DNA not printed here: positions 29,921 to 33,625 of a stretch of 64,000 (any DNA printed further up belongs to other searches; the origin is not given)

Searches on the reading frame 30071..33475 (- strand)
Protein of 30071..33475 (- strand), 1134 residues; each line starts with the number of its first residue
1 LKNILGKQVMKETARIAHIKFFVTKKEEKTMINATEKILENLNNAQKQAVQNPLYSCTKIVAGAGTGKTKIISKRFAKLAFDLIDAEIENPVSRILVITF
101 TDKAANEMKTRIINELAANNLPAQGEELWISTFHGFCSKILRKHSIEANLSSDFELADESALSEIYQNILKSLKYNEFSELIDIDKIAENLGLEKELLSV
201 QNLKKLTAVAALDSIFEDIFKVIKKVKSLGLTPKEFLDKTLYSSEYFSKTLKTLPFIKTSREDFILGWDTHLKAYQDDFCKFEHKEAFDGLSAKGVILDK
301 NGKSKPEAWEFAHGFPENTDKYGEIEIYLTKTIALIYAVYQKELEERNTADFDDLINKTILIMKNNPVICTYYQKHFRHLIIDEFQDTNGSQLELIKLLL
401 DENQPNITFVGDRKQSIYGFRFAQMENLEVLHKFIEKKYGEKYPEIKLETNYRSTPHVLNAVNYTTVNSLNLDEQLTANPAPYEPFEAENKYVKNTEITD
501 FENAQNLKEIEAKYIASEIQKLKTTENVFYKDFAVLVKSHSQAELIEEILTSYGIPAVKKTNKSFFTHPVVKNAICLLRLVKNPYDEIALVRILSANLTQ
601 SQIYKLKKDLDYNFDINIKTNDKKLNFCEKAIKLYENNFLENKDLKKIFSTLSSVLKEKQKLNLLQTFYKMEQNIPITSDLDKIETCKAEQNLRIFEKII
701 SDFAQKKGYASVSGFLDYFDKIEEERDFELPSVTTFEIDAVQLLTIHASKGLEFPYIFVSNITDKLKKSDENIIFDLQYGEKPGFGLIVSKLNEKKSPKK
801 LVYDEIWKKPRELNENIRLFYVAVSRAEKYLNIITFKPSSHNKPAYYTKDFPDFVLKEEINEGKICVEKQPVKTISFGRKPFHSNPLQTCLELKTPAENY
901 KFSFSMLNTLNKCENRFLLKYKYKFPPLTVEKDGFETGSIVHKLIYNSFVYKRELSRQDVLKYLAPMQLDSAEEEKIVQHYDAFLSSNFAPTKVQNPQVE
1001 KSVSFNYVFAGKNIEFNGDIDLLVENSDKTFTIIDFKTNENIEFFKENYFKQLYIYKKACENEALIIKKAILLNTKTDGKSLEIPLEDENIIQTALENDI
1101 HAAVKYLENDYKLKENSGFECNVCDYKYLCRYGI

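Call 35: search_protein_families(library=ncbifam, proteins=[window:30071-33475:-], max_evalue=0.00001)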
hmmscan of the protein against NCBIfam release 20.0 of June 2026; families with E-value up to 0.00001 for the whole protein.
window:30071-33475:- (1134 aa): 14 families
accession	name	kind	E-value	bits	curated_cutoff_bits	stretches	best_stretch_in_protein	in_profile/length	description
TIGR01073.1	pcrA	equivalog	1.1e-85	288.4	911.2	2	327-763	160-571/725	DNA helicase PcrA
NF008743.0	PRK11773.1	equivalog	6.7e-75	252.8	965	2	328-766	165-579/720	DNA helicase II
TIGR01074.1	rep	equivalog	2.3e-74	250.9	951.45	2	329-765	159-576/668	DNA helicase Rep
TIGR01075.1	uvrD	equivalog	1.8e-73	248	1144.45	2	329-764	161-572/715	DNA helicase II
TIGR02785.1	addA_Gpos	equivalog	1.4e-64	218.6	707.65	2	329-835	337-878/1234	helicase-exonuclease AddAB subunit AddA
NF008172.0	PRK10919.1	equivalog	1.8e-58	198.3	1168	2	331-596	162-408/673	DNA helicase Rep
TIGR00609.1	recB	equivalog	2.2e-56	191.7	696.05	2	128-836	113-813/1175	exodeoxyribonuclease V subunit beta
TIGR02784.1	addA_alphas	equivalog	3.6e-56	191.2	860.75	2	331-1060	342-1114/1138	double-strand break repair helicase AddA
NF010485.0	PRK13909.1-2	equivalog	5.5e-42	144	650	2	128-840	98-708/909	RecB-like helicase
NF010487.0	PRK13909.1-4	equivalog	9.9e-35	120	759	3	126-572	97-517/924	RecB-like helicase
NF008128.0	PRK10876.1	equivalog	2e-30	105.2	1697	1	327-464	326-459/1181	exodeoxyribonuclease V subunit beta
NF008276.0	PRK11054.1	equivalog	3.7e-25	88.5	543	2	333-457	389-507/684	DNA helicase IV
NF010486.0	PRK13909.1-3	equivalog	5.9e-21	74.2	1109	1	346-563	298-516/921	RecB-like helicase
NF010484.0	PRK13909.1-1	equivalog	2.9e-19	68.4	1074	1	326-553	289-518/945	RecB-like helicase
